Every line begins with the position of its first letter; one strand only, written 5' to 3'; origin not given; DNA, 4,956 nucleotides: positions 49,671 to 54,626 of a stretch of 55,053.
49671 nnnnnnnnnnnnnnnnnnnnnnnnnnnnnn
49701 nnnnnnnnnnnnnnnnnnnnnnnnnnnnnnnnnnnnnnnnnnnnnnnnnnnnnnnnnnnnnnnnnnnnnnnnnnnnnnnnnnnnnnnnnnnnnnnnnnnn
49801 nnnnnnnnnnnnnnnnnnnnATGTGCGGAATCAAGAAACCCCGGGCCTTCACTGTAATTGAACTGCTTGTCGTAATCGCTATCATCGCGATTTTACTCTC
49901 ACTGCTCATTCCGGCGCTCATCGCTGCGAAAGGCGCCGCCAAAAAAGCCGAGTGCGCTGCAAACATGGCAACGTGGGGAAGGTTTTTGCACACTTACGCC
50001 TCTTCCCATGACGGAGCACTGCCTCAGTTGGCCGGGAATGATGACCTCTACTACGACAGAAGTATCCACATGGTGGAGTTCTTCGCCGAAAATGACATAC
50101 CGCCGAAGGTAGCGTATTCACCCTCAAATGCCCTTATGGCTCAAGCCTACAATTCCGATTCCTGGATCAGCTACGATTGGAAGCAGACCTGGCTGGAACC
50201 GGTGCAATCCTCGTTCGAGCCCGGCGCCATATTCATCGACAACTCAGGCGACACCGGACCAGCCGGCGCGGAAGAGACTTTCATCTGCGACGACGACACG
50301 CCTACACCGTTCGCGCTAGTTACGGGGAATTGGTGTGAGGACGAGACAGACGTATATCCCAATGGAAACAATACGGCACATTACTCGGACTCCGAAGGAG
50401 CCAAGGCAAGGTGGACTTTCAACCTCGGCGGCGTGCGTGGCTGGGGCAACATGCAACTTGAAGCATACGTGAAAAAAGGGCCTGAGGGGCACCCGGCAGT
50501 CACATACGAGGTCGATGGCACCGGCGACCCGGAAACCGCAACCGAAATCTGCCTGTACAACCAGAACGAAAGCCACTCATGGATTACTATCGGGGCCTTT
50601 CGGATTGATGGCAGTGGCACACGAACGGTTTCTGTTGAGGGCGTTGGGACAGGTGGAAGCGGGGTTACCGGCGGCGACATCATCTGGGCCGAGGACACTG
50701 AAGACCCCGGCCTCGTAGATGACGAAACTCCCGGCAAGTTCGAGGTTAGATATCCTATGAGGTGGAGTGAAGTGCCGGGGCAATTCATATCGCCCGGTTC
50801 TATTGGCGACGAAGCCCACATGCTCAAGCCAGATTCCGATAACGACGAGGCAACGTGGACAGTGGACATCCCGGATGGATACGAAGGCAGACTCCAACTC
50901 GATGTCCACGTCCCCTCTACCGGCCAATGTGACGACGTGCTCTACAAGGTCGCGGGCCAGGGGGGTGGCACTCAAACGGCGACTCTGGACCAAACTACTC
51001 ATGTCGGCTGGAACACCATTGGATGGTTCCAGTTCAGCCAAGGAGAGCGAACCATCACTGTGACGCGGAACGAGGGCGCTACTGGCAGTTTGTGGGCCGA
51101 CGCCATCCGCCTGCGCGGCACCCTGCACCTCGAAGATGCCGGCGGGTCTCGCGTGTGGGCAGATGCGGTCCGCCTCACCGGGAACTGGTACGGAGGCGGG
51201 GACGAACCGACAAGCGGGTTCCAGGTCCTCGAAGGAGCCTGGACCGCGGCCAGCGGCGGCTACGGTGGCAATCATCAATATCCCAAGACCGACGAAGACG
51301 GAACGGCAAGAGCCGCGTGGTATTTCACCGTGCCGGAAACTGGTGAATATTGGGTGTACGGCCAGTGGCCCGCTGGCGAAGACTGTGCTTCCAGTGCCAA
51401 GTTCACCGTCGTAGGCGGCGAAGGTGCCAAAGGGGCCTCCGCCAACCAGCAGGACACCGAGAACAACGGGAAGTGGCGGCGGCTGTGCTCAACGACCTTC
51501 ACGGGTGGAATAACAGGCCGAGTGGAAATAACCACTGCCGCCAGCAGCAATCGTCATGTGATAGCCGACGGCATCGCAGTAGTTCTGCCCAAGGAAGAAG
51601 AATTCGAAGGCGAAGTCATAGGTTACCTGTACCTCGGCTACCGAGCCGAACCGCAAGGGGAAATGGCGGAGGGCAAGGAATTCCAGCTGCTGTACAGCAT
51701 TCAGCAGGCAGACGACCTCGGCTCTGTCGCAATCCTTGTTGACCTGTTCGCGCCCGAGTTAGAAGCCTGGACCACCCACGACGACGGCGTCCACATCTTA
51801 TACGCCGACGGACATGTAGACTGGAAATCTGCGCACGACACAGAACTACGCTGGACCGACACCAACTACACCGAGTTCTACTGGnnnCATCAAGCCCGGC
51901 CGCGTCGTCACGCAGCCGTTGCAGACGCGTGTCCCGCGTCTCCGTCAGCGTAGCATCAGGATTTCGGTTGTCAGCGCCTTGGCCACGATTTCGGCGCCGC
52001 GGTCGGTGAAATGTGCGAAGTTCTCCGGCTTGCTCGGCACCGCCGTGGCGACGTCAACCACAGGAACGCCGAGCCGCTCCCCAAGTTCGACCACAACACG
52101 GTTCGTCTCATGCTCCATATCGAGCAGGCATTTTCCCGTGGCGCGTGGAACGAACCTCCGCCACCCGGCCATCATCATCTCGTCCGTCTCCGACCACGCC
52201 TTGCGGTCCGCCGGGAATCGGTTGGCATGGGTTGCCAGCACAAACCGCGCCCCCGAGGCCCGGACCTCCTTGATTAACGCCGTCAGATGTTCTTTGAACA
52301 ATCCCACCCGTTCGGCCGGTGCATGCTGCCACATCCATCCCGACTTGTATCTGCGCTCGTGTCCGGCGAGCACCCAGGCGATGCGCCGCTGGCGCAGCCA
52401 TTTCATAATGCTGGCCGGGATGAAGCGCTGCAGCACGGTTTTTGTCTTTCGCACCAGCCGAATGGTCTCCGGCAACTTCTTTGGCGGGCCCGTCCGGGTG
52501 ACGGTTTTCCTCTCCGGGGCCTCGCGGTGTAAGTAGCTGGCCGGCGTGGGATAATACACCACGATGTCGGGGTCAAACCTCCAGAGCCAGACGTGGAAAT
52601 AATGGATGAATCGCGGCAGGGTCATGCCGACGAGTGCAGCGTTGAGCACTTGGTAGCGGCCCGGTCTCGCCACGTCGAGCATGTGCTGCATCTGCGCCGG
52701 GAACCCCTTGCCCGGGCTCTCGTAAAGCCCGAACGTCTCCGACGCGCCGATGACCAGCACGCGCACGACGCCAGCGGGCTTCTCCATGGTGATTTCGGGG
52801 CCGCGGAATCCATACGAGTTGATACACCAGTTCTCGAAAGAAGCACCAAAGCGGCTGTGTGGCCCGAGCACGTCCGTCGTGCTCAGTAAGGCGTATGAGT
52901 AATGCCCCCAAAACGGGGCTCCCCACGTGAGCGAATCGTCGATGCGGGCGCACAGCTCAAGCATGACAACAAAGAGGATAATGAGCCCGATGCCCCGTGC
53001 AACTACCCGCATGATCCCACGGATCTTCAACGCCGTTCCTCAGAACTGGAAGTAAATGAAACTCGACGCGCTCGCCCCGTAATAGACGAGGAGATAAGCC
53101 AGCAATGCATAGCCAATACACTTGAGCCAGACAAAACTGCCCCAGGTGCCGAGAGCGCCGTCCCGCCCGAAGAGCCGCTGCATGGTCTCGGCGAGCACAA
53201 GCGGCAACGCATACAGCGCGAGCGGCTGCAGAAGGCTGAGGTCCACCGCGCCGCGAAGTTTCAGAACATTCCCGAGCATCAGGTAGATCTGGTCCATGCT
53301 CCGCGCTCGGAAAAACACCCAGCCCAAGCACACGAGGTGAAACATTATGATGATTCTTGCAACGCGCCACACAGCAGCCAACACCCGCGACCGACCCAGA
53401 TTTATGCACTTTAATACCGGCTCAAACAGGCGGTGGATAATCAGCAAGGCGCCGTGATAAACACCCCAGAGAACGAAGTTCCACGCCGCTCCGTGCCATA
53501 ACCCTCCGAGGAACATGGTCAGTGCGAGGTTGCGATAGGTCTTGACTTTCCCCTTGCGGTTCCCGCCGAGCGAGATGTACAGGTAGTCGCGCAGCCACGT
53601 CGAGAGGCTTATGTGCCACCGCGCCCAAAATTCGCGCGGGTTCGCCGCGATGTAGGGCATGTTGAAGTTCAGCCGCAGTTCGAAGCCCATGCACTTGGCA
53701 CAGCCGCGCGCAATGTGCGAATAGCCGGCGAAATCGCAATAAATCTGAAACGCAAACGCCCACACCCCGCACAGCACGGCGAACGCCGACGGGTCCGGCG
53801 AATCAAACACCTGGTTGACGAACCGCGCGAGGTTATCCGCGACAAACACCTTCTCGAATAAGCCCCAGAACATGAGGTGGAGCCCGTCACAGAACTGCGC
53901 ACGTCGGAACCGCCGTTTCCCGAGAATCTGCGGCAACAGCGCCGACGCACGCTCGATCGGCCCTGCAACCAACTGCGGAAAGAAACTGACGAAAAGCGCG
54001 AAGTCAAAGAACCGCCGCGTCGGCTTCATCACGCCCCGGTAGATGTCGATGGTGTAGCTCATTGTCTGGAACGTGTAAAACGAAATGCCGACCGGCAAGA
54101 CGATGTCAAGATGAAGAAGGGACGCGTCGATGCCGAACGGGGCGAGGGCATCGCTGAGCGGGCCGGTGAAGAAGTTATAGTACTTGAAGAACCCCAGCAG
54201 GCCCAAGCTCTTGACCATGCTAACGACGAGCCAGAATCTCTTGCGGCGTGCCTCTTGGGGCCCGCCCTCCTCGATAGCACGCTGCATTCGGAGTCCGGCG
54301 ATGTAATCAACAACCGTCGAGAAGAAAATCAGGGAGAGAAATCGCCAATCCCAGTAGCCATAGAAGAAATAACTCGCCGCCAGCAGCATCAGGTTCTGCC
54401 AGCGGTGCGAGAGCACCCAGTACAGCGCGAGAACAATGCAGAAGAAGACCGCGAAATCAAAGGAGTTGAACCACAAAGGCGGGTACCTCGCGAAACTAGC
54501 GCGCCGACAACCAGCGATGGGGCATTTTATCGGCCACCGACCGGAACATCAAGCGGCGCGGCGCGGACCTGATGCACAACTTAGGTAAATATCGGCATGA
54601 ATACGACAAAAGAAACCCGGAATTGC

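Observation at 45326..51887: Orphan operon of three oversized pseudopilins decorated with carbohydrate-binding-like modules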

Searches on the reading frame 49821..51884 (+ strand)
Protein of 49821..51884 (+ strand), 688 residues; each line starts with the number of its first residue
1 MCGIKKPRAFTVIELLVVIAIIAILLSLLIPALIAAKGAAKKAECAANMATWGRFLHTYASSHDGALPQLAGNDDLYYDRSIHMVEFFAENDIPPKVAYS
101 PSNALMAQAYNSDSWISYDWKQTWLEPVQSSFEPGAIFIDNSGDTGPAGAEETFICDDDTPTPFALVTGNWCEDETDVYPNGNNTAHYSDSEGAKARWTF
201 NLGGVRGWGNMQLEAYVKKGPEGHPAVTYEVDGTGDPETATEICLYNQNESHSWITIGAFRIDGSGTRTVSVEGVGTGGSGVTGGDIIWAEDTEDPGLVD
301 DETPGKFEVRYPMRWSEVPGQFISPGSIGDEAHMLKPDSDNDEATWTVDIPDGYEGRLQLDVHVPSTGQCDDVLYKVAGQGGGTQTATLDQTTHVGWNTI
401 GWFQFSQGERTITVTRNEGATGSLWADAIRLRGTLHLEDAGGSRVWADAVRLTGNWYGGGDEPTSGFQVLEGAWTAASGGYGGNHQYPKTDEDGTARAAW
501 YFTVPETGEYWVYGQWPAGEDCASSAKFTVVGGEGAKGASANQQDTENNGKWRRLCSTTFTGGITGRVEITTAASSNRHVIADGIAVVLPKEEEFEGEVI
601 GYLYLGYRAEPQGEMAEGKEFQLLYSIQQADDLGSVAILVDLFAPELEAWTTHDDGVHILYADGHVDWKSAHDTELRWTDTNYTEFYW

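Call 3: search_protein_families(library=pfam, proteins=[window:49821-51884:+], max_evalue=1)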
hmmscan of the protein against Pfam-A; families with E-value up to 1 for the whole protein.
window:49821-51884:+ (688 aa): 2 families
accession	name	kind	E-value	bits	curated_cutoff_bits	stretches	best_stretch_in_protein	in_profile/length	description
PF25275.1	Golvesin_C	-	8.5e-40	136.3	31.6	3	466-587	9-130/132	Golvesin C-terminal domain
PF07963.17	N_methyl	-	1.8e-05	24.6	21.2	1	5-29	2-26/27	Prokaryotic N-terminal methylation motif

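Call 4: search_protein_families(library=ncbifam, proteins=[window:49821-51884:+], max_evalue=1)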
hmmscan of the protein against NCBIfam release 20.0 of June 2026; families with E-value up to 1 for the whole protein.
window:49821-51884:+ (688 aa): 14 families
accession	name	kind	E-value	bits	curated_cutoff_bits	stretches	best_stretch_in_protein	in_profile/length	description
NF040999.1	pilin_ComGC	equivalog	2.2e-07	31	75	1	8-49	2-43/84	competence type IV pilus major pilin ComGC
TIGR01710.1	typeII_sec_gspG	equivalog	4.1e-06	26.9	88.85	1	8-59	1-52/134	type II secretion system major pseudopilin GspG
NF041775.1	typeIV_PilA_Myxo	equivalog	2.8e-05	24.2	400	1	7-50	10-53/214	type IV pilin protein PilA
TIGR02532.1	IV_pilin_GFxxxE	domain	5.7e-05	22.8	16.3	1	8-29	2-23/24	prepilin-type N-terminal cleavage/methylation domain-containing protein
NF041013.1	T4P_ComGE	equivalog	0.00024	21.2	49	1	5-34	1-30/83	competence type IV pilus minor pilin ComGE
NF007862.0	PRK10574.1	equivalog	0.00038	20.6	138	1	5-33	2-30/145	prepilin peptidase-dependent pilin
TIGR02596.1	TIGR02596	subfamily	0.00056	20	70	1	10-46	1-37/196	Verru_Chthon cassette protein D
TIGR01708.2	typeII_sec_gspH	equivalog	0.0013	18.7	80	1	9-34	3-28/169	type II secretion system minor pseudopilin GspH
TIGR04294.2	pre_pil_HX9DG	domain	0.0017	18.1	19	1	653-668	5-20/22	H-X9-DG-CTERM domain-containing protein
NF047828.1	T3SSXpsI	equivalog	0.025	14.6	150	1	8-49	2-43/132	type II secretion system protein XpsI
TIGR02599.1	TIGR02599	subfamily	0.027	13.7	256.5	1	9-45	1-37/361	Verru_Chthon cassette protein C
NF040982.1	ComGD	equivalog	0.055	13.9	70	1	8-35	2-28/139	competence type IV pilus minor pilin ComGD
NF038303.1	EPS_HpsB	equivalog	0.086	12.8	150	1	9-49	4-47/211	hormogonium polysaccharide secretion pseudopilin HpsB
NF041002.1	pilin_ComGF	equivalog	0.26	11.5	80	1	8-42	2-35/139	competence type IV pilus minor pilin ComGF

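Call 22: search_solved_structures(query=window:49821-51884:+, max_evalue=1, show_alignments=2)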
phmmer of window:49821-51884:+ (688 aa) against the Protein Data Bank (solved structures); distinct sequences matched with E-value up to 1: 13.
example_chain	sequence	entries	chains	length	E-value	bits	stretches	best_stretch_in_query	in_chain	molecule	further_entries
6xxd_A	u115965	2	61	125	0.0002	23.1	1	10-59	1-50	PilA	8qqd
9egp_A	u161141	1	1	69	0.0003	22.6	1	4-64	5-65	Geopilin domain 1 protein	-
7tgg_A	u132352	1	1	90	0.0086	17.7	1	5-49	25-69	Geopilin domain 1 protein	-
8tj2_C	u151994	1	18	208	0.019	16.6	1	10-51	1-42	Type IV major pilin protein PilA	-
2m7g_A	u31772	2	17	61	0.044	15.4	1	10-49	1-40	Geopilin domain 1 protein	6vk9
8pfb_G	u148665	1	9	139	0.045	15.3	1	10-61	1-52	Type IV pilin PilE1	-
5wda_A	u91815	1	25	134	0.13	13.9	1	10-52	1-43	General secretion pathway protein G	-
9vwp_C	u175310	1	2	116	0.14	13.7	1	381-438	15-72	Nb3.43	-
9laa_A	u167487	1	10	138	0.26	12.8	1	5-33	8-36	Type IV pilin protein PilA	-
8csj_L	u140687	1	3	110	0.29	12.7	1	94-182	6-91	4-33 light chain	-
9nj3_K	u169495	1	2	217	0.29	12.7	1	94-203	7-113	Fab A Light Chain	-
9nj6_L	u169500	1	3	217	0.29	12.7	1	94-203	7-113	Fab A Light Chain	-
7kpg_L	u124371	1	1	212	0.3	12.6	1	94-199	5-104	Light chain of Fab 25 anti-SIRP-alpha antibody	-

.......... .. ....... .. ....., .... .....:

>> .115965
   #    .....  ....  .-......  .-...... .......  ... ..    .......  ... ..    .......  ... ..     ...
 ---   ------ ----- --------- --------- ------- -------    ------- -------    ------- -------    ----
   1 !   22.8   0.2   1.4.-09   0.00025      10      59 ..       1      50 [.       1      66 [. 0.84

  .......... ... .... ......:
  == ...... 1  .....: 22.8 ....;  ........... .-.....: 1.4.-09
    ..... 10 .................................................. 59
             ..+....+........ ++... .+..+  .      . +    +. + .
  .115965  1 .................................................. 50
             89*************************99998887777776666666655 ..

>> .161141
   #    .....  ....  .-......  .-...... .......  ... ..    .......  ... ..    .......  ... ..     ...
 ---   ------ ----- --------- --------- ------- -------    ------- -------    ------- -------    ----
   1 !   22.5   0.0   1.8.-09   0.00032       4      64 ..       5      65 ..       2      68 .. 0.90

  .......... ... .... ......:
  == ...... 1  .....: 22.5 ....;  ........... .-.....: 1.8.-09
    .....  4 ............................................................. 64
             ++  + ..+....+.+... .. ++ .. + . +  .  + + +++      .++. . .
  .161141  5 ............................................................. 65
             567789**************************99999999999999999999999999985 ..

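Call 47: find_homologous_proteins(query=window:49821-51884:+, region=1-688)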
Query window:49821-51884:+, residues 1-688 (688 aa): 86 proteins with E <= 0.001 among 8000 candidates.
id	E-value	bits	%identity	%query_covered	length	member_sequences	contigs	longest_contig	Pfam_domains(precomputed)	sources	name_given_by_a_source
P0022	0.0e+0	1617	100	100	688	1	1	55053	PF07963.18,PF25275.2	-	-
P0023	1.1e-125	439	44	36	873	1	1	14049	PF25275.2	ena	-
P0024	2.4e-10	58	54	10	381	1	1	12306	PF07963.18,PF07596.17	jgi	jgi:prepilin-type N-terminal cleavage/methylation domain-containing protein/prepilin-type processing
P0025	5.1e-9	53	33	18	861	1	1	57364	PF13229.13,PF25275.2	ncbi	ncbi:MAG: golvesin C-terminal-like domain-containing protein, partial [Anaerolineae bacterium]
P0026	1.5e-8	52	46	10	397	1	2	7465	PF07963.18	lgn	-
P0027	1.5e-8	52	37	18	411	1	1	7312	PF07963.18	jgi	jgi:prepilin-type N-terminal cleavage/methylation domain-containing protein/prepilin-type processing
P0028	6.9e-8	50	43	10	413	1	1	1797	PF07963.18,PF07596.17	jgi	jgi:prepilin-type N-terminal cleavage/methylation domain-containing protein/prepilin-type processing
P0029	9.0e-8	49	53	9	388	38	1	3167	PF07963.18,PF07596.17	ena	-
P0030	3.4e-7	47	50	9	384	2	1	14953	PF07963.18,PF07596.17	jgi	jgi:prepilin-type N-terminal cleavage/methylation domain-containing protein/prepilin-type processing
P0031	3.6e-7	47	52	9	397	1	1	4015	PF07963.18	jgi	jgi:prepilin-type N-terminal cleavage/methylation domain-containing protein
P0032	4.3e-7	47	50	9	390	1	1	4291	PF07963.18,PF07596.17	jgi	jgi:prepilin-type N-terminal cleavage/methylation domain-containing protein/prepilin-type processing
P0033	5.1e-7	47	40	15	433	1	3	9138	PF07963.18,PF07596.17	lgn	-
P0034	6.3e-7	46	52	8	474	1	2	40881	PF07963.18,PF07596.17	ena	-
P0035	7.2e-7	46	48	10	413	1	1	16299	PF07963.18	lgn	-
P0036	1.3e-6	45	53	8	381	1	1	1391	PF07963.18,PF07596.17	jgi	jgi:prepilin-type N-terminal cleavage/methylation domain-containing protein/prepilin-type processing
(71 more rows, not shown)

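Call 86: search_protein_families(library=ncbifam, alignment_id=A3, max_evalue=0.1)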
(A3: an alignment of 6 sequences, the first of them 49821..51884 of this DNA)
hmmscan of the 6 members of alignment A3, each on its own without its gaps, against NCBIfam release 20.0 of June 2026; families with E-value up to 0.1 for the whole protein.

A. member 1, window:49821-51884:+ (688 aa): 13 families
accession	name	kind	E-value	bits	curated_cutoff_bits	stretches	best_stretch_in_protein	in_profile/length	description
NF040999.1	pilin_ComGC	equivalog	2.2e-07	31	75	1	8-49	2-43/84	competence type IV pilus major pilin ComGC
TIGR01710.1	typeII_sec_gspG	equivalog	4.1e-06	26.9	88.85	1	8-59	1-52/134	type II secretion system major pseudopilin GspG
NF041775.1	typeIV_PilA_Myxo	equivalog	2.8e-05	24.2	400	1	7-50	10-53/214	type IV pilin protein PilA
TIGR02532.1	IV_pilin_GFxxxE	domain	5.7e-05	22.8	16.3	1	8-29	2-23/24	prepilin-type N-terminal cleavage/methylation domain-containing protein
NF041013.1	T4P_ComGE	equivalog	0.00024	21.2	49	1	5-34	1-30/83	competence type IV pilus minor pilin ComGE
NF007862.0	PRK10574.1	equivalog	0.00038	20.6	138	1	5-33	2-30/145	prepilin peptidase-dependent pilin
TIGR02596.1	TIGR02596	subfamily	0.00056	20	70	1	10-46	1-37/196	Verru_Chthon cassette protein D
TIGR01708.2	typeII_sec_gspH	equivalog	0.0013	18.7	80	1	9-34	3-28/169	type II secretion system minor pseudopilin GspH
TIGR04294.2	pre_pil_HX9DG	domain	0.0017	18.1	19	1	653-668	5-20/22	H-X9-DG-CTERM domain-containing protein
NF047828.1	T3SSXpsI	equivalog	0.025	14.6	150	1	8-49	2-43/132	type II secretion system protein XpsI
TIGR02599.1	TIGR02599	subfamily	0.027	13.7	256.5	1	9-45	1-37/361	Verru_Chthon cassette protein C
NF040982.1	ComGD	equivalog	0.055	13.9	70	0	8-35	2-28/139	competence type IV pilus minor pilin ComGD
NF038303.1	EPS_HpsB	equivalog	0.086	12.8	150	0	9-49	4-47/211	hormogonium polysaccharide secretion pseudopilin HpsB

B. families by the number of members that match (of 6 scanned): 17 families
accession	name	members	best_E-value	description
NF040999.1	pilin_ComGC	6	2.2e-07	competence type IV pilus major pilin ComGC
NF007862.0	PRK10574.1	6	2.2e-06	prepilin peptidase-dependent pilin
TIGR01710.1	typeII_sec_gspG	6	2.3e-06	type II secretion system major pseudopilin GspG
NF041013.1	T4P_ComGE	6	2.5e-06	competence type IV pilus minor pilin ComGE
NF041775.1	typeIV_PilA_Myxo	6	3.4e-06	type IV pilin protein PilA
TIGR02596.1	TIGR02596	6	0.0004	Verru_Chthon cassette protein D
TIGR02532.1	IV_pilin_GFxxxE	5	4.2e-08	prepilin-type N-terminal cleavage/methylation domain-containing protein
TIGR01708.2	typeII_sec_gspH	5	4.7e-05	type II secretion system minor pseudopilin GspH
TIGR04294.2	pre_pil_HX9DG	4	6.8e-05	H-X9-DG-CTERM domain-containing protein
NF040982.1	ComGD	4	0.00046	competence type IV pilus minor pilin ComGD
TIGR02599.1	TIGR02599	3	0.0053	Verru_Chthon cassette protein C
NF047828.1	T3SSXpsI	2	0.0079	type II secretion system protein XpsI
NF007800.0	PRK10506.1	2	0.014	prepilin peptidase-dependent protein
NF041002.1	pilin_ComGF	2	0.022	competence type IV pilus minor pilin ComGF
TIGR01707.1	gspI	1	0.014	type II secretion system minor pseudopilin GspI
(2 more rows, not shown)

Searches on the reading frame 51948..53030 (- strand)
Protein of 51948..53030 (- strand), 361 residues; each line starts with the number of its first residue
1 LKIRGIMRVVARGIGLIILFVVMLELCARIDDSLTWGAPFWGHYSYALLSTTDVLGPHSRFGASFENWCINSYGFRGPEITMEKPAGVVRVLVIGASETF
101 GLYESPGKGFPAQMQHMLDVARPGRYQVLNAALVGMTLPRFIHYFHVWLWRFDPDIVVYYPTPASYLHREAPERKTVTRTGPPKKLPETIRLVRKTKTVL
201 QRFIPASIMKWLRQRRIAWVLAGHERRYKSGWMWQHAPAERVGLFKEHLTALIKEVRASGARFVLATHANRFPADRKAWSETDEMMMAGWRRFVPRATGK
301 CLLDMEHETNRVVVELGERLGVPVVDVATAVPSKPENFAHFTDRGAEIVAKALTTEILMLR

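Call 60: search_protein_families(library=pfam, proteins=[window:51948-53030:-], max_evalue=0.1)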
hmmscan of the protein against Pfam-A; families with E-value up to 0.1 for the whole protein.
window:51948-53030:- (361 aa): 1 family
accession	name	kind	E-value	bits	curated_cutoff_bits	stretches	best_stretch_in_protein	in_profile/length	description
PF13472.12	Lipase_GDSL_2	-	2.4e-06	28.6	32.9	1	245-347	87-177/178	GDSL-like Lipase/Acylhydrolase family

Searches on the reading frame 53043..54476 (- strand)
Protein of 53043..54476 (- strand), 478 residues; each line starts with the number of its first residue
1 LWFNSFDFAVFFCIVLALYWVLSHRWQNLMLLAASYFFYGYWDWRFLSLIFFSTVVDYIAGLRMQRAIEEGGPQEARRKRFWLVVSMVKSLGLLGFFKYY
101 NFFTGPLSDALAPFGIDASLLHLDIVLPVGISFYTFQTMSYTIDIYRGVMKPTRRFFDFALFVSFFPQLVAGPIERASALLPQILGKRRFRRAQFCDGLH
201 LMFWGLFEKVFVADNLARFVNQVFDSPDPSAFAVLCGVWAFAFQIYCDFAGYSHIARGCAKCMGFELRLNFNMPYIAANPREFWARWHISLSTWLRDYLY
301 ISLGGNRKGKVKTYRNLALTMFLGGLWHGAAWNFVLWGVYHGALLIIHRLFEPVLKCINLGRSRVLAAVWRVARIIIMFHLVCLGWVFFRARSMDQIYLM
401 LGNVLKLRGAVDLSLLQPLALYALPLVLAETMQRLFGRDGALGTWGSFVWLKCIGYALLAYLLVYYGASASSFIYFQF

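Call 60: search_protein_families(library=pfam, proteins=[window:53043-54476:-], max_evalue=0.1)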
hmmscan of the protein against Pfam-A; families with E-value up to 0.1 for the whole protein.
window:53043-54476:- (478 aa): 1 family
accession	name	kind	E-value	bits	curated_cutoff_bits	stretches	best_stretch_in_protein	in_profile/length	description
PF03062.24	MBOAT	-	1.6e-25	90.6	27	1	156-382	81-328/337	MBOAT, membrane-bound O-acyltransferase family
